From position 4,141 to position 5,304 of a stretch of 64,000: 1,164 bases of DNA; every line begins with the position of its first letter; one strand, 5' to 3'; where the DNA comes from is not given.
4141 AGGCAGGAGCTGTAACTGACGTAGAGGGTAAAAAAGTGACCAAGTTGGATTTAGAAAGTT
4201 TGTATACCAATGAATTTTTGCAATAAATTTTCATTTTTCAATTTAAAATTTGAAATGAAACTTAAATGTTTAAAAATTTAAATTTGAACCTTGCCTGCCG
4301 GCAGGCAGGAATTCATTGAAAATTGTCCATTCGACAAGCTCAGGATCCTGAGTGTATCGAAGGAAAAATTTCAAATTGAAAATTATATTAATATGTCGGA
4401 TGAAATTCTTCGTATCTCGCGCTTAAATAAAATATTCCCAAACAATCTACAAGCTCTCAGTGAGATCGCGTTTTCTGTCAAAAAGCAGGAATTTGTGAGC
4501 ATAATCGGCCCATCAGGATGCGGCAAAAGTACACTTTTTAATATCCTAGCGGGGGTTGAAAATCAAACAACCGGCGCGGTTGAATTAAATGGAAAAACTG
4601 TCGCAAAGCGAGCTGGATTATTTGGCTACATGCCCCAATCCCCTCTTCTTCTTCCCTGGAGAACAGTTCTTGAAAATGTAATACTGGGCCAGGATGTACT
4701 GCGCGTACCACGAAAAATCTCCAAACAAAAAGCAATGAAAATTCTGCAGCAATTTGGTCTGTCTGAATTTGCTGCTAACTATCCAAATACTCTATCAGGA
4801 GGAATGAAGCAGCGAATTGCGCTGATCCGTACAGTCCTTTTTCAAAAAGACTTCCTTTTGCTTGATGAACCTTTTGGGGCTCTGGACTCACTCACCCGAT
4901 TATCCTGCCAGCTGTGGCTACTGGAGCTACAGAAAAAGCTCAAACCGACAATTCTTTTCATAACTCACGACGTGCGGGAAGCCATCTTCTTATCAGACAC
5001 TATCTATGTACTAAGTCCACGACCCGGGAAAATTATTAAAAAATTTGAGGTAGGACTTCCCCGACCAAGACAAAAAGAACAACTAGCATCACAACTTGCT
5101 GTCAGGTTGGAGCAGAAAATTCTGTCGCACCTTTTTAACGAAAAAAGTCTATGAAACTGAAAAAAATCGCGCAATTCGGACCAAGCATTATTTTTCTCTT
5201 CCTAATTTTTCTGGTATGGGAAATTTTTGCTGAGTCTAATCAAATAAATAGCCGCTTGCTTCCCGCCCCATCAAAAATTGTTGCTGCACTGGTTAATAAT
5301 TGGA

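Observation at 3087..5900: Atypical TPP riboswitch with a duplicated P3-like hairpin controlling a ThiY-type ABC importer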

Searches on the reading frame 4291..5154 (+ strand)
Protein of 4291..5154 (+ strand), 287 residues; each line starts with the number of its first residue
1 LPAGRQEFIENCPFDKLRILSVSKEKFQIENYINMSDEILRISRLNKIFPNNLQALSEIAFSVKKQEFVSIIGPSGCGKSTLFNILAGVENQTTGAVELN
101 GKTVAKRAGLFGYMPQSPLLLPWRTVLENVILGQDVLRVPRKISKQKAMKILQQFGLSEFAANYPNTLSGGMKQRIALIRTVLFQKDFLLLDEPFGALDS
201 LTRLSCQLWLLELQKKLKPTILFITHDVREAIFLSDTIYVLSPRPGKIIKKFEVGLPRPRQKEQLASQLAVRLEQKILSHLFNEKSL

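Call 6: search_protein_families(library=pfam, proteins=[window:4291-5154:+])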
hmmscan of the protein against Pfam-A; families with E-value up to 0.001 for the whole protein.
window:4291-5154:+ (287 aa): 3 families
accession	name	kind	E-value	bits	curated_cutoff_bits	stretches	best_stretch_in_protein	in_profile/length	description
PF00005.33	ABC_tran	-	1.6e-30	106.9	25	1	56-195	1-136/137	ABC transporter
PF03193.22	RsgA_GTPase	-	5.3e-06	26.8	30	1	51-98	92-138/174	RsgA GTPase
PF13304.12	AAA_21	-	5.7e-05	23.8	27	0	69-120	2-59/304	AAA domain, putative AbiEii toxin, Type IV TA system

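Call 52: search_protein_families(library=ncbifam, proteins=[window:4291-5154:+], max_evalue=0.01)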
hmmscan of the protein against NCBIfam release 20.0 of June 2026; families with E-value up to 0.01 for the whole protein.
window:4291-5154:+ (287 aa): 189 families (the best 25 are shown)
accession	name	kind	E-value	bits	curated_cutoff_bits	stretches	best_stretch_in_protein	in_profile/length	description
NF040729.1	ABC_ATP_SaoA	equivalog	1.6e-55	188.2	360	1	40-265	2-230/248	ABC transporter ATP-binding protein SaoA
NF008421.0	PRK11248.1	equivalog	1.5e-52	178.7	357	1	40-256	2-217/255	taurine ABC transporter ATP-binding subunit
TIGR01184.1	ntrCD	subfamily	2.4e-52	177.8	291.8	1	56-267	1-215/230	nitrate ABC transporter ATP-binding protein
TIGR03265.1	PhnT2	equivalog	1.2e-50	172.7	457.7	1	37-242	2-209/353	putative 2-aminoethylphosphonate ABC transporter ATP-binding protein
NF008420.0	PRK11247.1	equivalog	1e-48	165.8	395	1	40-282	13-243/257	aliphatic sulfonates ABC transporter ATP-binding protein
TIGR00968.1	3a0106s01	subfamily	3e-47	161.1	342.75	1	42-249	3-210/237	sulfate ABC transporter ATP-binding protein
TIGR01186.1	proV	subfamily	1.1e-46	159.7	326.6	1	55-249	8-209/363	betaine/proline/choline family ABC transporter ATP-binding protein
NF006987.0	PRK09452.1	equivalog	3.6e-45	154.3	482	1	30-248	8-226/378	spermidine/putrescine ABC transporter ATP-binding protein PotA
NF043075.1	MMSYN1_0197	equivalog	5e-44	150.6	550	1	39-242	2-207/341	spermidine/putrescine ABC transporter ATP-binding protein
NF008105.0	PRK10851.1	equivalog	9.7e-44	149.5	502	1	41-242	4-211/362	sulfate/thiosulfate ABC transporter ATP-binding protein CysA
NF040840.2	tungstate_WtpC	equivalog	3.5e-41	141.6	440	1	41-249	3-210/347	tungstate ABC transporter ATP-binding protein WtpC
TIGR01187.1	potA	subfamily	5.4e-41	140.7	355.6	1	71-249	1-180/325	polyamine ABC transporter ATP-binding protein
NF008653.0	PRK11650.1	subfamily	1.4e-39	136.1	432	1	40-242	4-209/357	sn-glycerol-3-phosphate ABC transporter ATP-binding protein UgpC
TIGR03415.1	ABC_choXWV_ATP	equivalog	3.5e-38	131.6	483.75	1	57-249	41-244/382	choline ABC transporter ATP-binding protein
NF040933.2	ABC_arch_GlcV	equivalog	2.5e-36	125.3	450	1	41-242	4-216/357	glucose ABC transporter ATP-binding protein GlcV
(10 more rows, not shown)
